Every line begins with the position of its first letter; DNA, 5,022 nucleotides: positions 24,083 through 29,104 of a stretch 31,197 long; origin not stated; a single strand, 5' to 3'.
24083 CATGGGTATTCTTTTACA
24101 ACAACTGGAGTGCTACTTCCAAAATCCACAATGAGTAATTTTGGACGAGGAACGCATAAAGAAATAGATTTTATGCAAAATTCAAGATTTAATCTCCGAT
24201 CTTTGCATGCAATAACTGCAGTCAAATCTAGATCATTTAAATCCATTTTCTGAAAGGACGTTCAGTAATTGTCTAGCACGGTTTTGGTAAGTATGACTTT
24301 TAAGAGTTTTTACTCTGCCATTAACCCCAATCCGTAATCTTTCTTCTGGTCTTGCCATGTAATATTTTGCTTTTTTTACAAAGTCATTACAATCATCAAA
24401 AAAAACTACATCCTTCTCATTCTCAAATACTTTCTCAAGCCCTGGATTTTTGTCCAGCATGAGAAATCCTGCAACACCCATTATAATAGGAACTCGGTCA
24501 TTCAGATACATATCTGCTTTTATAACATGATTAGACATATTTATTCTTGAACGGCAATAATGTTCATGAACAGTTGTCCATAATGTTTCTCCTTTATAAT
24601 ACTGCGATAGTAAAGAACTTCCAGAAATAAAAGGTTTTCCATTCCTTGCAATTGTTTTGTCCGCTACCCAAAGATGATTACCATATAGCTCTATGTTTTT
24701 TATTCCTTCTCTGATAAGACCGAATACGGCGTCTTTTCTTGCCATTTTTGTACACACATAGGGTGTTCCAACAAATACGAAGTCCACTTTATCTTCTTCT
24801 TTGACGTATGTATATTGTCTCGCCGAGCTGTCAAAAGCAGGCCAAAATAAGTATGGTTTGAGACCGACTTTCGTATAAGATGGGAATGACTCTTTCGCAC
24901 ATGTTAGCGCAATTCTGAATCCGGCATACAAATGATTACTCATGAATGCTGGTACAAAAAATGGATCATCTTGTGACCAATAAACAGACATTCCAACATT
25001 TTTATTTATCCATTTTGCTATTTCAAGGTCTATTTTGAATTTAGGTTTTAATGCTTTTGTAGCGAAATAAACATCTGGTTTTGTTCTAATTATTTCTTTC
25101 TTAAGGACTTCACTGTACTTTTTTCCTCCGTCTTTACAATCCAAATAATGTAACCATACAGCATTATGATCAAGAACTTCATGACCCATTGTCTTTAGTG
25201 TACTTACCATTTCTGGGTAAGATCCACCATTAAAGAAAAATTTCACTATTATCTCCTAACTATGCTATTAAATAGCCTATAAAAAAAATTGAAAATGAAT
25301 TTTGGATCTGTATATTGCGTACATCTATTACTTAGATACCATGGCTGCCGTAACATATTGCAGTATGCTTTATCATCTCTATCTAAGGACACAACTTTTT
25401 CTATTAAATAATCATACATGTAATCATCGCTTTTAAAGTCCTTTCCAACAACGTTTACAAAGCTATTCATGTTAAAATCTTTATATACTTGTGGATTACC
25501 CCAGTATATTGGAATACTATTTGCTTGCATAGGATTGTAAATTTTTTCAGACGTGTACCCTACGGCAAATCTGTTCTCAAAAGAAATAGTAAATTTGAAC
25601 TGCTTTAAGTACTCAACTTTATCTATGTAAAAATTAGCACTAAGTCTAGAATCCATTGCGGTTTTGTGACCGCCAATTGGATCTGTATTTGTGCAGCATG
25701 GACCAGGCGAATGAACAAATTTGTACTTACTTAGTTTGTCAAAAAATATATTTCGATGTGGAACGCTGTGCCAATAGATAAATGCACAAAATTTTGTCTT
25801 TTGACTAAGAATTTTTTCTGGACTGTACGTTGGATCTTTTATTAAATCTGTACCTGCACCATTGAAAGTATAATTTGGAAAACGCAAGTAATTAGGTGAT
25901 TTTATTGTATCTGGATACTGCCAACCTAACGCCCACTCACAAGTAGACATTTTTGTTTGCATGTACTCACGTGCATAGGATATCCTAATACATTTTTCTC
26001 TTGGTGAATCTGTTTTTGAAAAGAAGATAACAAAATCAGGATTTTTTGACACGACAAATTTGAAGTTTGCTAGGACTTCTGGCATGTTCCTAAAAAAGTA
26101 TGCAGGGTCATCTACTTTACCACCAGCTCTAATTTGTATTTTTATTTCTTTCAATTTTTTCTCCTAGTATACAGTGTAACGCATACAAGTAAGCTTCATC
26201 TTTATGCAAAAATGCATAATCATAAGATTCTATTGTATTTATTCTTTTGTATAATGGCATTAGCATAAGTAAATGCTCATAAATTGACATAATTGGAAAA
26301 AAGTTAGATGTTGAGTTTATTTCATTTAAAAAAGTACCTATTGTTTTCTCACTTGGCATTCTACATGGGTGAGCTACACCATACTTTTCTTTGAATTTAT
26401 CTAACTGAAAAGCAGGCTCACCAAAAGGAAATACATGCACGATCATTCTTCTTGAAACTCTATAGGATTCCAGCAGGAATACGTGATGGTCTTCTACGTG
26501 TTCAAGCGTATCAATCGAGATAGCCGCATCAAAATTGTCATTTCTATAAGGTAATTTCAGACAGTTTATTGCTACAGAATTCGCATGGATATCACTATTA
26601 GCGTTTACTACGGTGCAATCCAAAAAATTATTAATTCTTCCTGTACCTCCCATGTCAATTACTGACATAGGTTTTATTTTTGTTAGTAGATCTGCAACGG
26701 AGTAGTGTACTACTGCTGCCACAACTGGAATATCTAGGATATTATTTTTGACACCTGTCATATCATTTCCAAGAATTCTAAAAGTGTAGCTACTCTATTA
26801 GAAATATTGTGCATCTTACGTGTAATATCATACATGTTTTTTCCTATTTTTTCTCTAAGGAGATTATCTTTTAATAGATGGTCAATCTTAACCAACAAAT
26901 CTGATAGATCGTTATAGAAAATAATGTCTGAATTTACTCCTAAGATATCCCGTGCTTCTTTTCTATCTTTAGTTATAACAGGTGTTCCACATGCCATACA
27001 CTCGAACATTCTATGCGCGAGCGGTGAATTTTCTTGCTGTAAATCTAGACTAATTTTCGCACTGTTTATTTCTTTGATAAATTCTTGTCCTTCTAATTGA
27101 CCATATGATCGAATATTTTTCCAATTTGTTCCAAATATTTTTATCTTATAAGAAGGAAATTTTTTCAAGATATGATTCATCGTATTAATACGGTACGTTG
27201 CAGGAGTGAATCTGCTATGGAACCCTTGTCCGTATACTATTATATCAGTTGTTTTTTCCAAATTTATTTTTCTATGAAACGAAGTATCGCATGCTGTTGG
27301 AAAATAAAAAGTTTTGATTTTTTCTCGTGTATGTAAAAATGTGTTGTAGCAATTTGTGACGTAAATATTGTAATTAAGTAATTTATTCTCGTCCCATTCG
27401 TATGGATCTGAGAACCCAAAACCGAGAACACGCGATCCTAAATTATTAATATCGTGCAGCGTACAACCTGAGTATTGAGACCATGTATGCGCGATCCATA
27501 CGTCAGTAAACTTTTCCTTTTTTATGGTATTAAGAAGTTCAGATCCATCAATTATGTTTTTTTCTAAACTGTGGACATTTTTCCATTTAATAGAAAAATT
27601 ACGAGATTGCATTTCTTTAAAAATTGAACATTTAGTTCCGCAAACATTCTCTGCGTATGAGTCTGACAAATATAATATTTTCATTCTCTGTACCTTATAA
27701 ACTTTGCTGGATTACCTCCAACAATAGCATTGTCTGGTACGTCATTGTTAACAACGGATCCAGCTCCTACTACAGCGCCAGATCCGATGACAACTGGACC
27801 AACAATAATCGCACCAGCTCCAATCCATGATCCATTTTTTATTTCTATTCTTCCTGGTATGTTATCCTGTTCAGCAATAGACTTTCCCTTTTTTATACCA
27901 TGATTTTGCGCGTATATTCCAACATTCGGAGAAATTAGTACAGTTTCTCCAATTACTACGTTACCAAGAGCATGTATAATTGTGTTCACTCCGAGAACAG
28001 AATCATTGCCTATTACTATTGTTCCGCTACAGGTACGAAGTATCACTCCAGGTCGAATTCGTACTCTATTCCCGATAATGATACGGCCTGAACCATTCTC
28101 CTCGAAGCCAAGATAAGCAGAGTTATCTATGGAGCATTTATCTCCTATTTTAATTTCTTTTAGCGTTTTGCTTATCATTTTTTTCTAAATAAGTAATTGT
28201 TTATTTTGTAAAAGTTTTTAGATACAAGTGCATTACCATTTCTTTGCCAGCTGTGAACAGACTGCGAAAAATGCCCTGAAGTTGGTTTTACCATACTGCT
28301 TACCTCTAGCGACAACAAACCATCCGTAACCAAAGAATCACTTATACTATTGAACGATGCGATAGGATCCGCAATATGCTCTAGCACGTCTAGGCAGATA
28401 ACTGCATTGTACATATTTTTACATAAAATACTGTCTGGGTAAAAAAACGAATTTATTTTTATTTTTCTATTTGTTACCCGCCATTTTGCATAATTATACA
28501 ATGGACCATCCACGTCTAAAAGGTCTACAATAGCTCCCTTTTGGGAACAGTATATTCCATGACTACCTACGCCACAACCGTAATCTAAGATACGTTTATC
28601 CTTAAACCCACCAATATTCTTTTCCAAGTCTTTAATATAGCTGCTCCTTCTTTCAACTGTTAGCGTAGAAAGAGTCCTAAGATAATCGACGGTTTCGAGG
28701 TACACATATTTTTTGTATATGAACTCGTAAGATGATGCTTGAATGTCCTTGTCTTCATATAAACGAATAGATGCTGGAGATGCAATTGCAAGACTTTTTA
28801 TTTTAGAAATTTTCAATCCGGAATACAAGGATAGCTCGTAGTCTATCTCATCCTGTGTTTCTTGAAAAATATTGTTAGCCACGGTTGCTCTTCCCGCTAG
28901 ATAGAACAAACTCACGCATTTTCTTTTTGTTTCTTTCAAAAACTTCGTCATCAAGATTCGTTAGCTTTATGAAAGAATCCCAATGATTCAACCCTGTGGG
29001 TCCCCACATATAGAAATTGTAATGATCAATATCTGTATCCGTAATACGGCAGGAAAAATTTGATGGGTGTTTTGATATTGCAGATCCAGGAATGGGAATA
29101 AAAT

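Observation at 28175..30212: Class-B (cobalamin) radical SAM enzyme plus multiple SAM methyltransferases embedded in the sugar cluster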

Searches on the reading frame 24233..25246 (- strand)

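Call 4: search_protein_families(library=pfam, proteins=[window:24233-25246:-], max_evalue=0.01)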
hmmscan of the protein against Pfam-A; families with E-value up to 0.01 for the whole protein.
window:24233-25246:- (337 aa): 1 family
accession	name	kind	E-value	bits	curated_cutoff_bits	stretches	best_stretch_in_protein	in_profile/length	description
PF13524.12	Glyco_trans_1_2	-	1.2e-22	80.9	25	1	216-329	30-144/144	Glycosyl transferase-like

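Call 50: search_protein_families(library=ncbifam, proteins=[window:24233-25246:-], max_evalue=0.001)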
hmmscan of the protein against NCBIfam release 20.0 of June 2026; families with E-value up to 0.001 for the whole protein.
window:24233-25246:- (337 aa): 0 families

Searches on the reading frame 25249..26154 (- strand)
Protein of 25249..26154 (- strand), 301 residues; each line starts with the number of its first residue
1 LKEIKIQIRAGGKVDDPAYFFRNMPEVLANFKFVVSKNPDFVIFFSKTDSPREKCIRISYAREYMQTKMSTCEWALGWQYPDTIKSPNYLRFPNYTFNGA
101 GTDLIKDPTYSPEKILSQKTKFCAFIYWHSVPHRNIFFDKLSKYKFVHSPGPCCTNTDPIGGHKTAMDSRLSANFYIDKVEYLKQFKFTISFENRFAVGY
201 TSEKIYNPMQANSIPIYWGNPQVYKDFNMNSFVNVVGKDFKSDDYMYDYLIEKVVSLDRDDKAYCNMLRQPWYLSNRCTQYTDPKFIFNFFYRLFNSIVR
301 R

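Call 4: search_protein_families(library=pfam, proteins=[window:25249-26154:-], max_evalue=0.01)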
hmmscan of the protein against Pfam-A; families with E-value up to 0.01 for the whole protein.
window:25249-26154:- (301 aa): 2 families
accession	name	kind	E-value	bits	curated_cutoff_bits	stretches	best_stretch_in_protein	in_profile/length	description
PF00852.26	Glyco_transf_10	-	2.2e-13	50.7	23.9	1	118-267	3-135/182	Glycosyltransferase family 10 (fucosyltransferase) C-term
PF18025.7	FucT_N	-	6.3e-07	30.2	27.2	1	29-97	23-90/91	Alpha-(1,3)-fucosyltransferase FucT N-terminal domain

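Call 50: search_protein_families(library=ncbifam, proteins=[window:25249-26154:-], max_evalue=0.001)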
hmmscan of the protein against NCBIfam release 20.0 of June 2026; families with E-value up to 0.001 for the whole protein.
window:25249-26154:- (301 aa): 0 families

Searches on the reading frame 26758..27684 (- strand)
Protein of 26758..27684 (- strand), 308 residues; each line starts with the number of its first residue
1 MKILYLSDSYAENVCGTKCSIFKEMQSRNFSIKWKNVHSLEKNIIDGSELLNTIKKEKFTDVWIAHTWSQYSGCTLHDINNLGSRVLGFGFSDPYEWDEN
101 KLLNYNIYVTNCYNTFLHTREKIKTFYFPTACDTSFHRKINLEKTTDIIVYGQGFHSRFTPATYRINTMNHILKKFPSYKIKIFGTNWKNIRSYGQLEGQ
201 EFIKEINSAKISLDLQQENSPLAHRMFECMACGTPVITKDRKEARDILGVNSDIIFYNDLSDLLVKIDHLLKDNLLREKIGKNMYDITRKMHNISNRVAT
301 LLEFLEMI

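Call 4: search_protein_families(library=pfam, proteins=[window:26758-27684:-], max_evalue=0.01)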
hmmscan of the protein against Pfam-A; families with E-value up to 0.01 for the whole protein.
window:26758-27684:- (308 aa): 3 families
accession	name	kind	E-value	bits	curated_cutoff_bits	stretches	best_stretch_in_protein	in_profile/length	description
PF13524.12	Glyco_trans_1_2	-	4.1e-24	85.6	25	1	173-303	9-144/144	Glycosyl transferase-like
PF00534.26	Glycos_transf_1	-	1.8e-06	28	26.4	1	188-285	72-170/172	Glycosyl transferases group 1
PF13692.12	Glyco_trans_1_4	-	0.00066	20.4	27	1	221-273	88-142/142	Glycosyl transferases group 1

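Call 50: search_protein_families(library=ncbifam, proteins=[window:26758-27684:-], max_evalue=0.001)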
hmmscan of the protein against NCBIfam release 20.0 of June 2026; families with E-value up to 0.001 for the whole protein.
window:26758-27684:- (308 aa): 2 families
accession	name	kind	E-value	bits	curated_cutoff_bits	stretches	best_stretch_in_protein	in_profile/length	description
NF038229.1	Glyco4_Geo_Pelo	equivalog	4e-05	22.8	400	1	210-306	239-334/338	GPMC system family 4 glycosyltransferase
NF038298.1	EPS_HpsO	equivalog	0.00078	18.3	575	0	223-304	302-383/388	hormogonium polysaccharide biosynthesis glycosyltransferase HpsO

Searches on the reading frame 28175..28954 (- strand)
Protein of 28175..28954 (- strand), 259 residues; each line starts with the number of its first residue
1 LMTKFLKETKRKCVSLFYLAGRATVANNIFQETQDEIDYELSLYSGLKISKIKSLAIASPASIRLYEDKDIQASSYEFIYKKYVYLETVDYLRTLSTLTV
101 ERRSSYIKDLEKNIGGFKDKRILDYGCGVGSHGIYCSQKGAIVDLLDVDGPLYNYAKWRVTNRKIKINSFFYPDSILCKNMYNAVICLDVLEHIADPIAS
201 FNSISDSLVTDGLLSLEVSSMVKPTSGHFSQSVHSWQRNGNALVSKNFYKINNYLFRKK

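Call 4: search_protein_families(library=pfam, proteins=[window:28175-28954:-], max_evalue=0.01)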
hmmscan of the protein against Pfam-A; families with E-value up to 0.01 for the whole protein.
window:28175-28954:- (259 aa): 6 families
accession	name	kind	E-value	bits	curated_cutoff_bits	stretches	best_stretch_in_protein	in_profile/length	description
PF13489.12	Methyltransf_23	-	2.9e-10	40.6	27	1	107-219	10-119/164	Methyltransferase domain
PF08242.18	Methyltransf_12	-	2e-06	28.9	30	1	123-214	1-98/98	Methyltransferase domain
PF08241.18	Methyltransf_11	-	3e-05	25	21.2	1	123-214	1-93/95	Methyltransferase domain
PF13649.12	Methyltransf_25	-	0.0001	23.3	27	1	122-212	1-97/97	Methyltransferase domain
PF08003.17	Methyltransf_9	-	0.00032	20.2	23.8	1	101-218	97-219/315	Protein of unknown function (DUF1698)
PF13847.12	Methyltransf_31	-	0.00034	20.8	27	1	118-250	3-139/145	Methyltransferase domain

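Call 6: search_protein_families(library=ncbifam, proteins=[window:28175-28954:-], max_evalue=0.001)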
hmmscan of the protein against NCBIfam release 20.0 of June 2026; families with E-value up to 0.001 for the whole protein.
window:28175-28954:- (259 aa): 9 families
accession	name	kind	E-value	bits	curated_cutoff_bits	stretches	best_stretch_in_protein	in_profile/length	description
TIGR02021.1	BchM-ChlM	equivalog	1.8e-08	34.1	158.9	1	109-196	47-133/218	magnesium protoporphyrin IX methyltransferase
TIGR01983.1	UbiG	equivalog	5.5e-08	32.4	102.95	1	109-215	40-150/228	bifunctional 2-polyprenyl-6-hydroxyphenol methylase/3-demethylubiquinol 3-O-methyltransferase UbiG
NF043040.1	corrin_prot_MT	hypoth_equivalog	4e-07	29.7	180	1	78-166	2-89/216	corrinoid protein-associated methyltransferase CpaM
NF011650.0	PRK15068.1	equivalog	5e-07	28.9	209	1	109-218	113-227/324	tRNA 5-methoxyuridine(34)/uridine 5-oxyacetic acid(34) synthase CmoB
TIGR00452.1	TIGR00452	equivalog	3.2e-06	26.2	275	1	109-218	108-221/316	tRNA 5-methoxyuridine(34)/uridine 5-oxyacetic acid(34) synthase CmoB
TIGR04345.1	ovoA_Cterm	equivalog_domain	7.4e-05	22.4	170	0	181-220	134-173/242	putative 4-mercaptohistidine N1-methyltransferase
TIGR04290.1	meth_Rta_06860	hypoth_equivalog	0.00049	19.6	300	1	117-230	48-161/226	TIGR04290 family methyltransferase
NF001786.0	PRK00517.2-4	equivalog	0.00049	19.3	327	1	118-194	143-222/277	50S ribosomal protein L11 methyltransferase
NF008264.0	PRK11036.1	equivalog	0.00064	19.2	366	0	118-216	44-147/261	tRNA uridine 5-oxyacetic acid(34) methyltransferase CmoM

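Call 7: search_protein_families(library=phrogs, proteins=[window:28175-28954:-], max_evalue=0.001)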
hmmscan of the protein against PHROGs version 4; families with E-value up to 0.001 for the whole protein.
window:28175-28954:- (259 aa): 2 families
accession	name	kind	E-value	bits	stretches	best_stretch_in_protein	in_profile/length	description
phrog_24759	-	other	3.9e-06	27.8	1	106-219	47-151/204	methyltransferase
phrog_22502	-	other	9.9e-06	26.5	1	115-218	68-175/276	methyltransferase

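Call 59: find_homologous_proteins(query=window:28175-28882:-, max_evalue=0.00001)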
Query window:28175-28882:- (235 aa): 23 proteins with E <= 0.00001 among 360 candidates.
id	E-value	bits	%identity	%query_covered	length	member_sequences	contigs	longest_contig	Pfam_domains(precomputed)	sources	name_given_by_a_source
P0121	5.9e-151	519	100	100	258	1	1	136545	PF13489.13,PF08242.19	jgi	jgi:SAM-dependent methyltransferase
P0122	6.8e-82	293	57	100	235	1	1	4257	PF13489.13,PF13649.13,PF08241.19,PF08242.19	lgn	-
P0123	9.0e-80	286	54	100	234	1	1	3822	PF13847.13,PF13489.13,PF08003.18,PF13649.13,PF08241.19,PF08242.19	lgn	-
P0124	3.5e-77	277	52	99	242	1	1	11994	PF13847.13,PF13489.13,PF08003.18,PF13649.13,PF01209.25,PF08241.19,PF08242.19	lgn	-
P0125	3.8e-76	274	51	99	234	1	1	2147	PF13847.13,PF13489.13,PF08003.18,PF13649.13,PF08241.19,PF08242.19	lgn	-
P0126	4.6e-76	274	53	100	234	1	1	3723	PF13847.13,PF13489.13,PF13649.13,PF01209.25,PF08241.19,PF08242.19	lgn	-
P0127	2.4e-75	271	51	100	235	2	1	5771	PF13847.13,PF13489.13,PF13649.13,PF08241.19,PF08242.19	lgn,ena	-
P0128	6.1e-74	267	49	99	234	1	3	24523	PF13847.13,PF13489.13,PF13649.13,PF08241.19,PF08242.19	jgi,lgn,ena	jgi:2-polyprenyl-3-methyl-5-hydroxy-6-metoxy-1,4-benzoquinol methylase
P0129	1.1e-73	266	54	98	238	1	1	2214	PF13847.13,PF13489.13,PF13649.13,PF08241.19,PF08242.19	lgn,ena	-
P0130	1.3e-73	266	51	100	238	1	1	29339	PF13847.13,PF13489.13,PF08003.18,PF13649.13,PF08241.19,PF08242.19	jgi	jgi:2-polyprenyl-3-methyl-5-hydroxy-6-metoxy-1,4-benzoquinol methylase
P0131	1.1e-72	262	50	100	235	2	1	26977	PF13847.13,PF13489.13,PF08003.18,PF13649.13,PF08241.19,PF08242.19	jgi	jgi:SAM-dependent methyltransferase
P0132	1.1e-70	256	53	98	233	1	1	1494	PF13847.13,PF13489.13,PF08003.18,PF05175.21,PF13649.13,PF08241.19,PF08242.19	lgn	-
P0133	2.5e-69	252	49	99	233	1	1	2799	PF13847.13,PF13489.13,PF08003.18,PF13649.13,PF08241.19,PF08242.19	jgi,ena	-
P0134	3.3e-69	251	50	100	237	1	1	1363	PF13847.13,PF13489.13,PF13649.13,PF08241.19,PF08242.19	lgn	-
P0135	1.1e-67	246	50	99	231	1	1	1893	PF13847.13,PF13489.13,PF08003.18,PF13649.13,PF08241.19,PF08242.19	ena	-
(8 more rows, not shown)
